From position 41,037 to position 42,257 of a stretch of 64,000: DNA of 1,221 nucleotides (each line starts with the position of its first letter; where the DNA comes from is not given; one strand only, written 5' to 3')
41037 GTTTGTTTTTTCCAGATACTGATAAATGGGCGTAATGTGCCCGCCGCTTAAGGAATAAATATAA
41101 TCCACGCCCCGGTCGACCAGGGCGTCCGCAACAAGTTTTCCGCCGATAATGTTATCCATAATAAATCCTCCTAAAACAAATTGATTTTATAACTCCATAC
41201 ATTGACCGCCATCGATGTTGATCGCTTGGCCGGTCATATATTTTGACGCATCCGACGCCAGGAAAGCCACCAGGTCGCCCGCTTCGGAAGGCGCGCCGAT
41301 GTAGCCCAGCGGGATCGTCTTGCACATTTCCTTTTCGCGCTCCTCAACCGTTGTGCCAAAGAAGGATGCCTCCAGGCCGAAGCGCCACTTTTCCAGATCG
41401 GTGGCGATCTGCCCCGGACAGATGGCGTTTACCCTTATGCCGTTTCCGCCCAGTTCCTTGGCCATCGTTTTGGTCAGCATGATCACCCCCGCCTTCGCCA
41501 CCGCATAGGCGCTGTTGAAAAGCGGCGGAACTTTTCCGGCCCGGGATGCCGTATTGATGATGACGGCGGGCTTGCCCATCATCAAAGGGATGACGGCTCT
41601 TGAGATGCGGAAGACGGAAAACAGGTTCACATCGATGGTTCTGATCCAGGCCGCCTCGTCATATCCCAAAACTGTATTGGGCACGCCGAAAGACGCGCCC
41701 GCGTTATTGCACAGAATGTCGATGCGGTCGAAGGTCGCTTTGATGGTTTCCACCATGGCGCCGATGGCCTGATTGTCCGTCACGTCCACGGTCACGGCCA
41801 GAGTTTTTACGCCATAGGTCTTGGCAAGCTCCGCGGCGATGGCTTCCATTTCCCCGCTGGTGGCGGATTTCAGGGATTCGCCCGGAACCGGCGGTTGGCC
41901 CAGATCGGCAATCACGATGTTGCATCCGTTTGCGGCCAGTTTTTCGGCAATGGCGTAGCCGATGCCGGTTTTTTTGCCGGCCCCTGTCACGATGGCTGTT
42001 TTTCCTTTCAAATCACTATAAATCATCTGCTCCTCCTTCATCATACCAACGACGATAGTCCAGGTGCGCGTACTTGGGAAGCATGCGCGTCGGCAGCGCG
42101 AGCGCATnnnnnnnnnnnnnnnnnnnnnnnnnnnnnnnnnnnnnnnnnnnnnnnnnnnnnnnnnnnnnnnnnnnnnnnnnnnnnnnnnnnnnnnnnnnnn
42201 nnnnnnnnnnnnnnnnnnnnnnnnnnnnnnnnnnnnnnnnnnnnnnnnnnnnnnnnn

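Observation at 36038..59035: Candidate new system: a complete dsr operon continuous with an Xsc/AckA organosulfonate-desulfonation module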

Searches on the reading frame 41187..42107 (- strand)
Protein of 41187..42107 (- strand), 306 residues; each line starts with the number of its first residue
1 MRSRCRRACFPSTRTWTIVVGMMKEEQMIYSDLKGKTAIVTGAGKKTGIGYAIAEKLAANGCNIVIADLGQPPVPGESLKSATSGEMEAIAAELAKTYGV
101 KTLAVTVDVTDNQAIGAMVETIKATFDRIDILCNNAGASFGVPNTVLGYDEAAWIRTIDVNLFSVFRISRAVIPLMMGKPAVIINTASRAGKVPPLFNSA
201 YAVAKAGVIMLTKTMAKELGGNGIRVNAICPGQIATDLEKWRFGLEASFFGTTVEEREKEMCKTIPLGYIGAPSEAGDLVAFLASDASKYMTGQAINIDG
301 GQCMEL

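Call 4: search_protein_families(library=pfam, proteins=[window:41187-42107:-])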
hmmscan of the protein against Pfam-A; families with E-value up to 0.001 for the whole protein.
window:41187-42107:- (306 aa): 4 families
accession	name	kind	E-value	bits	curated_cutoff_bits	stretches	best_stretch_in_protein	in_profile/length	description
PF13561.12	adh_short_C2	-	3.4e-57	194.2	27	1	42-301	1-234/236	Enoyl-(Acyl carrier protein) reductase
PF00106.31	adh_short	-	6.5e-48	163.2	26.6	1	36-240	1-188/195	short chain dehydrogenase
PF23441.1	SDR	-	6.3e-07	29.5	27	1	77-302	43-255/258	SDR-like rossmann domain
PF08659.16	KR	-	0.00012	22.4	22.6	1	39-138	4-91/180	KR domain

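Call 5: search_protein_families(library=ncbifam, proteins=[window:41187-42107:-], max_evalue=0.00001)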
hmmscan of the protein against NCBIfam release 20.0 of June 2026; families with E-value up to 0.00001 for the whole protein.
window:41187-42107:- (306 aa): 226 families (the best 25 are shown)
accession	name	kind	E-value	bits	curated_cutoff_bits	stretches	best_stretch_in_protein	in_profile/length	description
NF005559.1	PRK07231.1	subfamily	9.3e-61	205.5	215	1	33-304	2-249/249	glucose 1-dehydrogenase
NF009466.0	PRK12826.1-2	subfamily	2.5e-56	190.9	222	1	36-304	4-246/248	3-oxoacyl-ACP reductase FabG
NF004198.0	PRK05653.1-3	equivalog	1.1e-53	182.3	296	1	32-304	4-248/248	3-oxoacyl-ACP reductase FabG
TIGR03971.1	SDR_subfam_1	subfamily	2.2e-53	181.3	300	1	33-304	1-270/271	mycofactocin-coupled SDR family oxidoreductase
NF004197.0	PRK05653.1-1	equivalog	1.6e-51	175.3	332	1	32-304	4-248/249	3-oxoacyl-ACP reductase FabG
NF004791.0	PRK06138.1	equivalog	4.3e-51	173.6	312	1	32-303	2-250/252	SDR family oxidoreductase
NF009093.0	PRK12429.1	subfamily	7.9e-51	172.8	258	1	32-304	2-258/259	3-hydroxybutyrate dehydrogenase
TIGR01830.1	3oxo_ACP_reduc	equivalog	2.4e-50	171.5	297.75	1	38-301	1-237/239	3-oxoacyl-[acyl-carrier-protein] reductase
NF006366.0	PRK08589.1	equivalog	3.7e-49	167.4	386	1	33-302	4-252/272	SDR family oxidoreductase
NF052558.1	MBtsdlDhBudC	equivalog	8.8e-49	166.3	270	1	34-302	2-241/250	meso-2,3-butanediol dehydrogenase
TIGR01963.1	PHB_DH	subfamily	1.3e-48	165.5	307.05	1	36-304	2-254/255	3-hydroxybutyrate dehydrogenase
NF006070.0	PRK08213.1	subfamily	2.2e-46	158.5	279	1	32-302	9-256/259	gluconate 5-dehydrogenase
NF005007.0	PRK06398.1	equivalog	1.5e-45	155.4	341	1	104-302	49-245/259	aldose dehydrogenase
NF005095.0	PRK06523.1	subfamily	3.4e-45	154.6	231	1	31-303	6-258/261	oxidoreductase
NF005853.0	PRK07774.1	equivalog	6e-45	153.6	303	1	32-304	3-248/250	SDR family oxidoreductase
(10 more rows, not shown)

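Call 27: search_solved_structures(query=window:41187-42107:-, max_evalue=1e-30)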
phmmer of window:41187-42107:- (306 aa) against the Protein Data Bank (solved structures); distinct sequences matched with E-value up to 1e-30: 36.
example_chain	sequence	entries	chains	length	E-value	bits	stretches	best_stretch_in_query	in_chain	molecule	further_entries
1vl8_A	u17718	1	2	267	3.3e-36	128.4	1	31-302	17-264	Gluconate 5-dehydrogenase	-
2hq1_A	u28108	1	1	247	1.3e-35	126.4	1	32-303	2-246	Glucose/ribitol dehydrogenase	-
5itv_A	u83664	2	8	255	1.9e-35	125.9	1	32-302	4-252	Dihydroanticapsin 7-dehydrogenase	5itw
2uvd_A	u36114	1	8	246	7.3e-35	124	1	33-304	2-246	3-OXOACYL-(ACYL-CARRIER-PROTEIN) REDUCTASE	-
4fn4_A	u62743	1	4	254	2e-34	122.5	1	30-302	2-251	Short chain dehydrogenase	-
4jro_A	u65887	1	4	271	3.9e-34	121.6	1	32-304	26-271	FabG protein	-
3ak4_A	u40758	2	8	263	7.9e-34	120.6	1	31-304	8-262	NADH-dependent quinuclidinone reductase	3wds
3sj7_A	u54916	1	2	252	8.2e-34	120.5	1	36-304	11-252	3-oxoacyl-(Acyl-carrier-protein) reductase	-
3osu_A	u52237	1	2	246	9.5e-34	120.3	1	36-304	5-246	3-oxoacyl-[acyl-carrier-protein] reductase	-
4wjz_A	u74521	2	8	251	1.5e-33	119.7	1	30-304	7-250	3-oxoacyl-[acyl-carrier-protein] reductase FabG | 3-oxoacyl-[acyl-carrier protein] reductase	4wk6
6t77_A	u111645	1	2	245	1.6e-33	119.6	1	33-304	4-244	3-oxoacyl-ACP reductase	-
3tzh_A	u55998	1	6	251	3.7e-33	118.4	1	30-304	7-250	3-oxoacyl-[acyl-carrier protein] reductase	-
3rro_A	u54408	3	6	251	5.1e-33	117.9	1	30-304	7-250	3-ketoacyl-(acyl-carrier-protein) reductase | 3-oxoacyl-[acyl-carrier protein] reductase | 3-oxoacyl-[acyl-carrier-protein] reductase FabG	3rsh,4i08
3op4_A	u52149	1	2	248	6.3e-33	117.6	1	30-304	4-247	3-oxoacyl-[acyl-carrier protein] reductase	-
1wmb_A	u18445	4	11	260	7.1e-33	117.5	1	33-302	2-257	D(-)-3-hydroxybutyrate dehydrogenase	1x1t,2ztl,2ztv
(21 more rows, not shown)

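Call 89: search_solved_structures(query=window:41187-42026:-, max_evalue=1e-26)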
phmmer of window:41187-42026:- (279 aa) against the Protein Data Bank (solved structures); distinct sequences matched with E-value up to 1e-26: 97 (the best 60 are shown).
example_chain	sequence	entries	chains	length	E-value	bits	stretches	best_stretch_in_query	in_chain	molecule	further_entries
1vl8_A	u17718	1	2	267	3.7e-36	128.1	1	5-275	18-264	Gluconate 5-dehydrogenase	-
2hq1_A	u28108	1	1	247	9.3e-36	126.8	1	5-276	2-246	Glucose/ribitol dehydrogenase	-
5itv_A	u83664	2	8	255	1.2e-35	126.4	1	5-275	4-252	Dihydroanticapsin 7-dehydrogenase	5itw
2uvd_A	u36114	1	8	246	4.4e-35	124.5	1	6-277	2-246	3-OXOACYL-(ACYL-CARRIER-PROTEIN) REDUCTASE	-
4fn4_A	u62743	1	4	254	1.2e-34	123.1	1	3-275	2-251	Short chain dehydrogenase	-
4jro_A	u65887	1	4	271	4.8e-34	121.2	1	6-277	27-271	FabG protein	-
3sj7_A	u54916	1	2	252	6e-34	120.8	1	9-277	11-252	3-oxoacyl-(Acyl-carrier-protein) reductase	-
3osu_A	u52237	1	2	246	6e-34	120.8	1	9-277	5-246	3-oxoacyl-[acyl-carrier-protein] reductase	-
3ak4_A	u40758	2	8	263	6.9e-34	120.6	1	5-277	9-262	NADH-dependent quinuclidinone reductase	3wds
6t77_A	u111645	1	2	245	9.3e-34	120.2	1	6-277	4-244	3-oxoacyl-ACP reductase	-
4wjz_A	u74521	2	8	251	1.2e-33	119.8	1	3-277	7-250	3-oxoacyl-[acyl-carrier-protein] reductase FabG | 3-oxoacyl-[acyl-carrier protein] reductase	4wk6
3tzh_A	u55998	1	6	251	3.1e-33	118.5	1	3-277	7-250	3-oxoacyl-[acyl-carrier protein] reductase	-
3rro_A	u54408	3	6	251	4.3e-33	118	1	3-277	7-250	3-ketoacyl-(acyl-carrier-protein) reductase | 3-oxoacyl-[acyl-carrier protein] reductase | 3-oxoacyl-[acyl-carrier-protein] reductase FabG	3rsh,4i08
3op4_A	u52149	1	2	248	4.4e-33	118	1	3-277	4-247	3-oxoacyl-[acyl-carrier protein] reductase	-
1wmb_A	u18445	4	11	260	5.1e-33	117.8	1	6-275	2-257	D(-)-3-hydroxybutyrate dehydrogenase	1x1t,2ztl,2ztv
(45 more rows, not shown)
